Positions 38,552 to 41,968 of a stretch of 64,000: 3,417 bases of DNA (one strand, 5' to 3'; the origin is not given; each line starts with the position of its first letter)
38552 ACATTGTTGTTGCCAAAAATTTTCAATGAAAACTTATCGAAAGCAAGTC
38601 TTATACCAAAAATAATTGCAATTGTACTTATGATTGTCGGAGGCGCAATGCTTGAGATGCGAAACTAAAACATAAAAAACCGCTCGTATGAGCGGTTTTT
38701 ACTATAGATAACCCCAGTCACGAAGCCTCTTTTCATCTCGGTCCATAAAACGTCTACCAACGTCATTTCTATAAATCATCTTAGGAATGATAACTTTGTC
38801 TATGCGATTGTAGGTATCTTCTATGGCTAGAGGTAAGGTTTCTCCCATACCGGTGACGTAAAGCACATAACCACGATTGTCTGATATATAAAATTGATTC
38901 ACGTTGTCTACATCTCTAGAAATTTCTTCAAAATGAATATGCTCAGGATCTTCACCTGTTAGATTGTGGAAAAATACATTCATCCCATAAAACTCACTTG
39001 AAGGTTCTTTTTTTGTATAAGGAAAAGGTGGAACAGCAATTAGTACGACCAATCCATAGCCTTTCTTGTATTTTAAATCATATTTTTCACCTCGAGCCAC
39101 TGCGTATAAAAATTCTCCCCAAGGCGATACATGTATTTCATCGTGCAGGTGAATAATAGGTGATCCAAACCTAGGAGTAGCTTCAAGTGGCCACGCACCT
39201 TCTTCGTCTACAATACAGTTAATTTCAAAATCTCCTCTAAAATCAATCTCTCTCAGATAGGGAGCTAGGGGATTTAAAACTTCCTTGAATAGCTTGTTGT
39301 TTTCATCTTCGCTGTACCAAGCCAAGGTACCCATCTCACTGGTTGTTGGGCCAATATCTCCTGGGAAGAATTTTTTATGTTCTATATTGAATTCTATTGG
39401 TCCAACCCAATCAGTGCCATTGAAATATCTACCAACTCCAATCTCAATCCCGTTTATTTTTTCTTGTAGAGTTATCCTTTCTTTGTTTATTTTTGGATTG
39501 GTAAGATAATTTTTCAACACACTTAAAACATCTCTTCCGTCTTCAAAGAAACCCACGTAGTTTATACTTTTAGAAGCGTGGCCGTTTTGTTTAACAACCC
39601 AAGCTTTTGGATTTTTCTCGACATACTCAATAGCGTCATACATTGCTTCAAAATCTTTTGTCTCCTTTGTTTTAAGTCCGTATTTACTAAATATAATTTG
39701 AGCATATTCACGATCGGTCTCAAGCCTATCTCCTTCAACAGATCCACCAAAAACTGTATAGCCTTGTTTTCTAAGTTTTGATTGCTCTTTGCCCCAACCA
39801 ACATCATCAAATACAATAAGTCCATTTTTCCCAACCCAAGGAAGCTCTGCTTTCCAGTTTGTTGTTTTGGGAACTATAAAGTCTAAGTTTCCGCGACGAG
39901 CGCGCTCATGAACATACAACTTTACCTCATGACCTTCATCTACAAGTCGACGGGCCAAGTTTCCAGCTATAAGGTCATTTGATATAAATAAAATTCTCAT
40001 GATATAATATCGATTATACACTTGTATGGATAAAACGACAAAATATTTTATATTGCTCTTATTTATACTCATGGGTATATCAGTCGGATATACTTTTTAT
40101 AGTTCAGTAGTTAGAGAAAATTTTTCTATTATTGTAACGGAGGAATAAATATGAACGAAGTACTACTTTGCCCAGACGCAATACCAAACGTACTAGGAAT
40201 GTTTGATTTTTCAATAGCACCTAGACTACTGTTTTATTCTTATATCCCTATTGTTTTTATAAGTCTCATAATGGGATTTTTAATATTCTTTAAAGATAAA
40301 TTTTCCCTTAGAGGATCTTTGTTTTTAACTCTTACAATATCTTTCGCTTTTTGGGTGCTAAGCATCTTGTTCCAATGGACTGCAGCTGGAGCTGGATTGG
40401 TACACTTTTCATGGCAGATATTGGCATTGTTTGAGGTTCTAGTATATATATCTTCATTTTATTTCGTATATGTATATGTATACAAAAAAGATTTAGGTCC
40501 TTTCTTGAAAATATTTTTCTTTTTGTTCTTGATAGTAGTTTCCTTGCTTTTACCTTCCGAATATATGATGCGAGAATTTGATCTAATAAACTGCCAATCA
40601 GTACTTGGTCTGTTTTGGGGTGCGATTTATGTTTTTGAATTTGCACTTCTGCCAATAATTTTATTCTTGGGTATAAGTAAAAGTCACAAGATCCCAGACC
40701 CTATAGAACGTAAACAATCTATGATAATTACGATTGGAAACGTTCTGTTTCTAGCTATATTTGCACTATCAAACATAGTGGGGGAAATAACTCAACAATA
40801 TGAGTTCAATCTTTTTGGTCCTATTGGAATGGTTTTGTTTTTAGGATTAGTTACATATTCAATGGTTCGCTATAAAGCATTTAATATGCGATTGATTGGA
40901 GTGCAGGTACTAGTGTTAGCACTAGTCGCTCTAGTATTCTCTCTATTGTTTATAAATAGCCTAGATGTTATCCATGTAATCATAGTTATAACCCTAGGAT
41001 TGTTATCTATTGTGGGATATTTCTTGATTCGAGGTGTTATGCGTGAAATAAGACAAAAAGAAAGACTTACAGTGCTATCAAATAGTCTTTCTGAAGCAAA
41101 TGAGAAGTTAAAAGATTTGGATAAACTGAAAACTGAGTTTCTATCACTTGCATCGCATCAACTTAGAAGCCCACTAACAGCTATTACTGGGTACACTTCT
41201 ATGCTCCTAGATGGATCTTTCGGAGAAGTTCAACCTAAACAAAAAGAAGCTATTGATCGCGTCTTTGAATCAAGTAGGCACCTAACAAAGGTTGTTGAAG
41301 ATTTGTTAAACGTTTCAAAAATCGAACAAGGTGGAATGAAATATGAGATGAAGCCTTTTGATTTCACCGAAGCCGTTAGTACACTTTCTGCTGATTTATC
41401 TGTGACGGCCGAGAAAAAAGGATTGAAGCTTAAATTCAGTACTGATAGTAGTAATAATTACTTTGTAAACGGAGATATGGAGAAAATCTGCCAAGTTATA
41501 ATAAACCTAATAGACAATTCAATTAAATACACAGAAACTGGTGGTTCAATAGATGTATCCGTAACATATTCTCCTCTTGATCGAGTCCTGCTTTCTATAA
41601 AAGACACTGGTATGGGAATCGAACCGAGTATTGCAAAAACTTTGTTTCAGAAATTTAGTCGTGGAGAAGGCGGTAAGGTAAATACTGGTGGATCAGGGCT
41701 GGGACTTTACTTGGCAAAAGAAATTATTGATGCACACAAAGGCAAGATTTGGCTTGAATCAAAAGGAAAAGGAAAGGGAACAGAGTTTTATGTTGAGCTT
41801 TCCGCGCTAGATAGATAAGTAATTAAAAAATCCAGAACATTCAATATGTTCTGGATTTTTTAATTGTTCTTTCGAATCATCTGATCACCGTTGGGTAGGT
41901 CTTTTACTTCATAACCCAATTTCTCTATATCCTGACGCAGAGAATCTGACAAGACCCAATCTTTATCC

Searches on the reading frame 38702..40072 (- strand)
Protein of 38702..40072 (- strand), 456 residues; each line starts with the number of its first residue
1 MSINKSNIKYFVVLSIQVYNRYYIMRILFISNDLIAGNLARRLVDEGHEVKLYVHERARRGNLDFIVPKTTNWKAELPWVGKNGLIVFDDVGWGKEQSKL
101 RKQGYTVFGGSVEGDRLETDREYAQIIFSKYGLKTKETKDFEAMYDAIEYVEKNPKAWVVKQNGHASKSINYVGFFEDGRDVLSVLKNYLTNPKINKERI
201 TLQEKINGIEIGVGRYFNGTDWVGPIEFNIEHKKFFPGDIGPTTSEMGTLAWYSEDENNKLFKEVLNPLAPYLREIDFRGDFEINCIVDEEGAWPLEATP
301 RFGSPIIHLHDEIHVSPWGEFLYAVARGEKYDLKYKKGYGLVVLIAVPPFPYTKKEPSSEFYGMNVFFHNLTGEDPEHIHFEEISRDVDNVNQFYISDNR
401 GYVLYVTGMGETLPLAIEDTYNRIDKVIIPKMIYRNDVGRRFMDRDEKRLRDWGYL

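Call 74: search_protein_families(library=ncbifam, proteins=[window:38702-40072:-], max_evalue=0.00001)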
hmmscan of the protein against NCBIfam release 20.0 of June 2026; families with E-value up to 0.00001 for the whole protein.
window:38702-40072:- (456 aa): 1 family
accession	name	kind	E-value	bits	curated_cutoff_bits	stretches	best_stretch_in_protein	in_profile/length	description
TIGR00877.1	purD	equivalog_domain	4e-31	108.3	288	1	99-442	83-423/425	phosphoribosylamine--glycine ligase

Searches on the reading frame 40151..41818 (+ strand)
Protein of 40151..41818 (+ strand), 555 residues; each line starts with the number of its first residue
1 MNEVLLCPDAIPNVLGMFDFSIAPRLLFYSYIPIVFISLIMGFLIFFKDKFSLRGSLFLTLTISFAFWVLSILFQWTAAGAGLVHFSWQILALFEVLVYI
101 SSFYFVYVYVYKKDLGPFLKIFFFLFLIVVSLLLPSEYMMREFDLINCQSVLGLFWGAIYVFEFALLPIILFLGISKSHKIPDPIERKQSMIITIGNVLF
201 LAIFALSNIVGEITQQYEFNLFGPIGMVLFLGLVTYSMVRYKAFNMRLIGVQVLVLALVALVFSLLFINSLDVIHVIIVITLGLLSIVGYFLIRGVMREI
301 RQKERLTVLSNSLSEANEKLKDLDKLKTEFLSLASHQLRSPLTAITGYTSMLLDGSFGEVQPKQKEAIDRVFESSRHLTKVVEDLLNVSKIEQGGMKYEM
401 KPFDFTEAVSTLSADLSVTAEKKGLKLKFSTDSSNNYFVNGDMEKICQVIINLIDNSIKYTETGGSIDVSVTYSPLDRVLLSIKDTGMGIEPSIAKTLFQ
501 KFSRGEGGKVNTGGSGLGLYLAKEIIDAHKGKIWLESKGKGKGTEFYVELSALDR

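Call 74: search_protein_families(library=ncbifam, proteins=[window:40151-41818:+], max_evalue=0.00001)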
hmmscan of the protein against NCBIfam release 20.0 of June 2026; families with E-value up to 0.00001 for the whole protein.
window:40151-41818:+ (555 aa): 72 families (the best 25 are shown)
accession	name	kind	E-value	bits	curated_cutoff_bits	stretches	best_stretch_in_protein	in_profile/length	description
NF046044.1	PnpS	equivalog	2.5e-53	181.5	400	1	319-550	162-389/390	two-component system histidine kinase PnpS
NF047874.1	MASE3_PAS_HK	subfamily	2.2e-47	162.2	560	1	296-552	371-625/655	MASE3 domain-containing sensor histidine kinase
TIGR02966.1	phoR_proteo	equivalog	3.3e-47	161.1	334.2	1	319-549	106-332/333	phosphate regulon sensor histidine kinase PhoR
TIGR02956.1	TMAO_torS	equivalog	1.9e-46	158.7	676.5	1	305-550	442-680/967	TMAO reductase system sensor histidine kinase/response regulator TorS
NF033092.0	HK_WalK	equivalog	2.5e-44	151.9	725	1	322-551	367-593/594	cell wall metabolism sensor histidine kinase WalK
NF041947.1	LuxQ_Vibrio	equivalog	1.3e-42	145.8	1200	1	316-551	461-695/843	quorum-sensing autoinducer 2 sensor kinase/phosphatase LuxQ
NF008318.0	PRK11107.1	equivalog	5.9e-41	140.4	890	1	312-550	278-516/920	two-component sensor histidine kinase BarA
NF012163.2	BaeS_SmeS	equivalog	1.7e-38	132.7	500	1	299-537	212-444/457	sensor histidine kinase efflux regulator BaeS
NF008302.0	PRK11091.1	equivalog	1.6e-37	129.2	838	1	316-552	272-505/779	aerobic respiration two-component sensor histidine kinase ArcB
NF038297.2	hybrid_HK_HrmK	equivalog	6e-37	127.6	725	1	296-550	204-455/607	hybrid histidine kinase/response regulator HrmK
NF041735.1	hist_kin_RppB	equivalog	1.6e-35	122.7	400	1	329-550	218-437/438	two-component system sensor histidine kinase RppB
NF041880.1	EPS_EpsF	equivalog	2.2e-35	122.1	900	1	315-550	262-491/492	response regulator EpsF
NF006800.0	PRK09303.1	equivalog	1.4e-34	119.7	342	1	312-550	136-375/383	histidine kinase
NF047465.1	hybrid_HK_LvrA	exception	1e-33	116.4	1200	1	300-546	175-416/819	hybrid histidine kinase/response regulator LvrA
NF007837.0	PRK10549.1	equivalog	2.6e-33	115.5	603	1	303-550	216-456/466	envelope stress sensor histidine kinase BaeS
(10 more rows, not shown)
